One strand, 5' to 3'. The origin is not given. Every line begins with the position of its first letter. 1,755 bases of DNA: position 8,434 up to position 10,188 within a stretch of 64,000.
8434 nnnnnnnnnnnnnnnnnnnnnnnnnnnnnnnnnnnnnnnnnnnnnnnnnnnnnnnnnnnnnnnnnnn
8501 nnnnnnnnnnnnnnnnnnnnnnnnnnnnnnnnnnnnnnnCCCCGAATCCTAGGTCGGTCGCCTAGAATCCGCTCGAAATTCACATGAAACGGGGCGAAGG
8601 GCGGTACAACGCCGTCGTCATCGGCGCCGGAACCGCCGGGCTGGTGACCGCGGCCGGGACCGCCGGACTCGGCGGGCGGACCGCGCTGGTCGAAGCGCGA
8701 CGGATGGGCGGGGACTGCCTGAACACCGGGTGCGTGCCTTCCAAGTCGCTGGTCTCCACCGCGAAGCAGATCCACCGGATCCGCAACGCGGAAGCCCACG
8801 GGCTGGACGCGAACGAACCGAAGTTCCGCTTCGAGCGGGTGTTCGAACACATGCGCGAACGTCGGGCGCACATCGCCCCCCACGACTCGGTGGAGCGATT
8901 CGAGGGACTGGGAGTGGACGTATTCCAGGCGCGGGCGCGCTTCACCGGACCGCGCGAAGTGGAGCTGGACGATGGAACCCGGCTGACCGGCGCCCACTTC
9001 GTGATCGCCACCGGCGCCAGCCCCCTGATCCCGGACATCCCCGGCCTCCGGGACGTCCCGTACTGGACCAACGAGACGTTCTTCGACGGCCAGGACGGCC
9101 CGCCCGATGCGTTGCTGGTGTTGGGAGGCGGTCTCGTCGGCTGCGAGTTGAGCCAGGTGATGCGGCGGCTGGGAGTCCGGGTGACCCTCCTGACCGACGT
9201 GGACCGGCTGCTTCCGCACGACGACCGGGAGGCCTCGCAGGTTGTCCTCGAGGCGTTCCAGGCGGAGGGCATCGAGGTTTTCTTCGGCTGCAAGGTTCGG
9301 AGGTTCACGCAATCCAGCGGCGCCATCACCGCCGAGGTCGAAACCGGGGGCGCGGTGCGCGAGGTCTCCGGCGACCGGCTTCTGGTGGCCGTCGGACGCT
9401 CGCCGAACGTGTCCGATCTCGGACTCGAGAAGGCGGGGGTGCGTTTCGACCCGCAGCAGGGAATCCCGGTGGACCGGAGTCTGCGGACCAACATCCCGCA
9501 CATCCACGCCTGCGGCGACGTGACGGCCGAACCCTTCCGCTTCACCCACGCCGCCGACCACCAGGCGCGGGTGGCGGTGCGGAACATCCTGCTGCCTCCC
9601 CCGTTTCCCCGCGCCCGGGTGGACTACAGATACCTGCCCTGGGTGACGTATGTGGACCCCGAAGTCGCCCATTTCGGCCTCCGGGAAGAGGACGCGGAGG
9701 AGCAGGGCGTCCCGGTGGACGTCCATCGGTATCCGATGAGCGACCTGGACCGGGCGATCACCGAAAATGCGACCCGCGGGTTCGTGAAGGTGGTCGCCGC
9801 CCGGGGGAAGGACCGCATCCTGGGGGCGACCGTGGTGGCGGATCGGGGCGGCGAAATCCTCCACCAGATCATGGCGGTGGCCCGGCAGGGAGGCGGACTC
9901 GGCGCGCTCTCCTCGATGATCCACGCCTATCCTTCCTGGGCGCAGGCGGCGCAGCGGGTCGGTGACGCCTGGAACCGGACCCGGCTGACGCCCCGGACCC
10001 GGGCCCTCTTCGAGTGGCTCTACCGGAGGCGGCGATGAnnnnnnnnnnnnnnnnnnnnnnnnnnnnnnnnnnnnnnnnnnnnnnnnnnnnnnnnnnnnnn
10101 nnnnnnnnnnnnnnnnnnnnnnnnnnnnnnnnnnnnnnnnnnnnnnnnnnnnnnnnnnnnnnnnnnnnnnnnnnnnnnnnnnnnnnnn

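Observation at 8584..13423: Translationally coupled operon: FAD disulfide oxidoreductase, DedA/TVP38 and a polytopic pentaheme cytochrome c with TPR domain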

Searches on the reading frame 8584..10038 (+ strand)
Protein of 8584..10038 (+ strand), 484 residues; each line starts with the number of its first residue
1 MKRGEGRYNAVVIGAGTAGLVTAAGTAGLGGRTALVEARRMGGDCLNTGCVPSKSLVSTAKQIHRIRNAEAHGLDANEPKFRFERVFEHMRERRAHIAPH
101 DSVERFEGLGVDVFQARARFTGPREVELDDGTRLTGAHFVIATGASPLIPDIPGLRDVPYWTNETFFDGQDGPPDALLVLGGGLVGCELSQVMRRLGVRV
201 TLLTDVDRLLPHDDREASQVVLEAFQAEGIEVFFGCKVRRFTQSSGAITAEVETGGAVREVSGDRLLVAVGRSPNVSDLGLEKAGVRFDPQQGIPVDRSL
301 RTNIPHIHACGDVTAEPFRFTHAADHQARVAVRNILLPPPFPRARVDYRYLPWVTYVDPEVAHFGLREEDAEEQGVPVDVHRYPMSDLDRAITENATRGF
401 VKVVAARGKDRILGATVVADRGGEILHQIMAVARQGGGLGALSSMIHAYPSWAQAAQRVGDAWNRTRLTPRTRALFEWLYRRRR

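Call 7: search_protein_families(library=pfam, proteins=[window:8584-10038:+], max_evalue=0.01)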
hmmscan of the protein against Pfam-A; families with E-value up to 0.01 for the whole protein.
window:8584-10038:+ (484 aa): 10 families
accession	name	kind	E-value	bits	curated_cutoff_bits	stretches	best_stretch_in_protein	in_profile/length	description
PF07992.20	Pyr_redox_2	-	6.9e-58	196.8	26.1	1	9-328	2-291/291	Pyridine nucleotide-disulphide oxidoreductase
PF02852.28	Pyr_redox_dim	-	3.4e-25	88.8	25.3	1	352-456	2-106/110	Pyridine nucleotide-disulphide oxidoreductase, dimerisation domain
PF00070.33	Pyr_redox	-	4.4e-17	62.8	22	1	177-250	2-75/82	Pyridine nucleotide-disulphide oxidoreductase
PF01134.28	GIDA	-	9.7e-07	28.6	22.1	1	10-67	2-57/391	Glucose inhibited division protein A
PF13738.12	Pyr_redox_3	-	2.9e-06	27.2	30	1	11-310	1-304/305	Pyridine nucleotide-disulphide oxidoreductase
PF03486.20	HI0933_like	-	3.8e-06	27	50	0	9-41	2-34/244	HI0933-like protein Rossmann domain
PF01262.27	AlaDh_PNT_C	-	0.0001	22.3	23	0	176-203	30-57/214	Alanine dehydrogenase/PNT, C-terminal domain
PF12831.13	FAD_oxidored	-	0.00057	19.7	27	0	11-43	3-35/416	FAD dependent oxidoreductase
PF13434.12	Lys_Orn_oxgnase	-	0.0019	17.8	21.3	1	129-237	141-250/339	L-lysine 6-monooxygenase/L-ornithine 5-monooxygenase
PF01266.30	DAO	-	0.0079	16.2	27.9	0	213-271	147-203/353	FAD dependent oxidoreductase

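Call 8: search_protein_families(library=ncbifam, proteins=[window:8584-10038:+], max_evalue=0.01)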
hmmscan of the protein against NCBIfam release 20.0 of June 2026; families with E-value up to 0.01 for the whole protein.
window:8584-10038:+ (484 aa): 55 families (the best 25 are shown)
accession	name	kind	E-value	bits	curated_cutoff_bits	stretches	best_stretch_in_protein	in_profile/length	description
NF004991.0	PRK06370.1-3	subfamily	1.1e-158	529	620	1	5-481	33-505/509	FAD-containing oxidoreductase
TIGR02053.1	MerA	equivalog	7.2e-107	358.2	454.45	1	8-455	1-445/465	mercury(II) reductase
TIGR01350.1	lipoamide_DH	equivalog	1.2e-101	340.7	408.8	1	8-458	2-449/461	dihydrolipoyl dehydrogenase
NF004992.0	PRK06370.1-4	equivalog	4.2e-90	302.4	629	1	7-451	4-443/459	FAD-containing oxidoreductase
NF004990.0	PRK06370.1-1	equivalog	6.8e-80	269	842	1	7-452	4-444/459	FAD-containing oxidoreductase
NF010311.1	PRK13748.1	subfamily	5.2e-77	260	600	1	7-429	97-514/560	mercury(II) reductase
NF004946.0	PRK06292.2-4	subfamily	2.3e-76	257.5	634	1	7-458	3-465/487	dihydrolipoyl dehydrogenase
NF004947.0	PRK06292.2-5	equivalog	1.4e-74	251.7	592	1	7-453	3-448/474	dihydrolipoyl dehydrogenase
NF005884.0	PRK07846.1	equivalog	8.3e-74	248.8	501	1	7-431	3-418/454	mycothione reductase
NF004776.0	PRK06116.1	equivalog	6.5e-73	246.3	480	1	7-436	4-425/450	glutathione-disulfide reductase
NF004943.0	PRK06292.2-1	equivalog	4e-68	230.2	432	1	7-454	3-446/456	dihydrolipoyl dehydrogenase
TIGR03452.1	mycothione_red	equivalog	8.6e-67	226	635.65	1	8-432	3-420/452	mycothione reductase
NF005883.0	PRK07845.1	equivalog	1.1e-66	225.7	479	1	10-455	5-451/466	NAD(P)H-quinone dehydrogenase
NF003585.0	PRK05249.1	equivalog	9.5e-66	222.3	465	1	7-465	6-460/464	Si-specific NAD(P)(+) transhydrogenase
NF004939.0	PRK06292.1-1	equivalog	2.7e-64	217.6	435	1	8-435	6-429/476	dihydrolipoyl dehydrogenase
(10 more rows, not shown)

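Call 28: search_solved_structures(query=window:8584-10038:+, max_evalue=1e-20)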
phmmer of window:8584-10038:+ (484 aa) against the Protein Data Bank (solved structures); distinct sequences matched with E-value up to 1e-20: 125 (the best 60 are shown).
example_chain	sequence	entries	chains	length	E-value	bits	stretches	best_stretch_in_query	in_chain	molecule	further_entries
2eq6_A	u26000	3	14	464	5.8e-70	239.4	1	8-466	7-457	Pyruvate dehydrogenase complex, dihydrolipoamide dehydrogenase E3 component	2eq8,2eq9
2eq7_A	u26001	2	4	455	1.3e-66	228.3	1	8-465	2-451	2-oxoglutarate dehydrogenase E3 component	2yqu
3urh_A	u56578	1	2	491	3.6e-62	213.7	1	7-458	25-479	Dihydrolipoyl dehydrogenase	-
4ywo_A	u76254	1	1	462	4.8e-61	210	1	9-462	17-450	Mercuric reductase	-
4k8d_A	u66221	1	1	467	8.4e-61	209.2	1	10-458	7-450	Mercuric reductase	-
1zk7_A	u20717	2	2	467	1e-60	208.9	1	10-457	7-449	Mercuric reductase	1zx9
4jdr_A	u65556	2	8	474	1.8e-60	208.1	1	8-456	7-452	Dihydrolipoyl dehydrogenase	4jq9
9h2i_B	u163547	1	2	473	1.9e-60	208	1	9-456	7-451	Dihydrolipoyl dehydrogenase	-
5x1y_B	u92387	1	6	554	3.8e-60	207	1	5-454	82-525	Mercuric reductase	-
1ebd_A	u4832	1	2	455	2.6e-59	204.3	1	10-459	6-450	DIHYDROLIPOAMIDE DEHYDROGENASE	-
3ii4_A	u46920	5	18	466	6.7e-59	202.9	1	7-458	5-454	Dihydrolipoyl dehydrogenase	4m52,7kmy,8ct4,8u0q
2a8x_A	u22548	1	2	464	8.6e-59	202.5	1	7-458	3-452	Dihydrolipoyl dehydrogenase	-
8qcj_A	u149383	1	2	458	1.4e-58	201.9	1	8-432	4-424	Mycothione reductase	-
4k7z_A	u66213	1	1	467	5.6e-58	199.9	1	10-457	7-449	Mercuric reductase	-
7psc_A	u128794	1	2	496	1.5e-57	198.5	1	10-458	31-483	Dihydrolipoyl dehydrogenase, mitochondrial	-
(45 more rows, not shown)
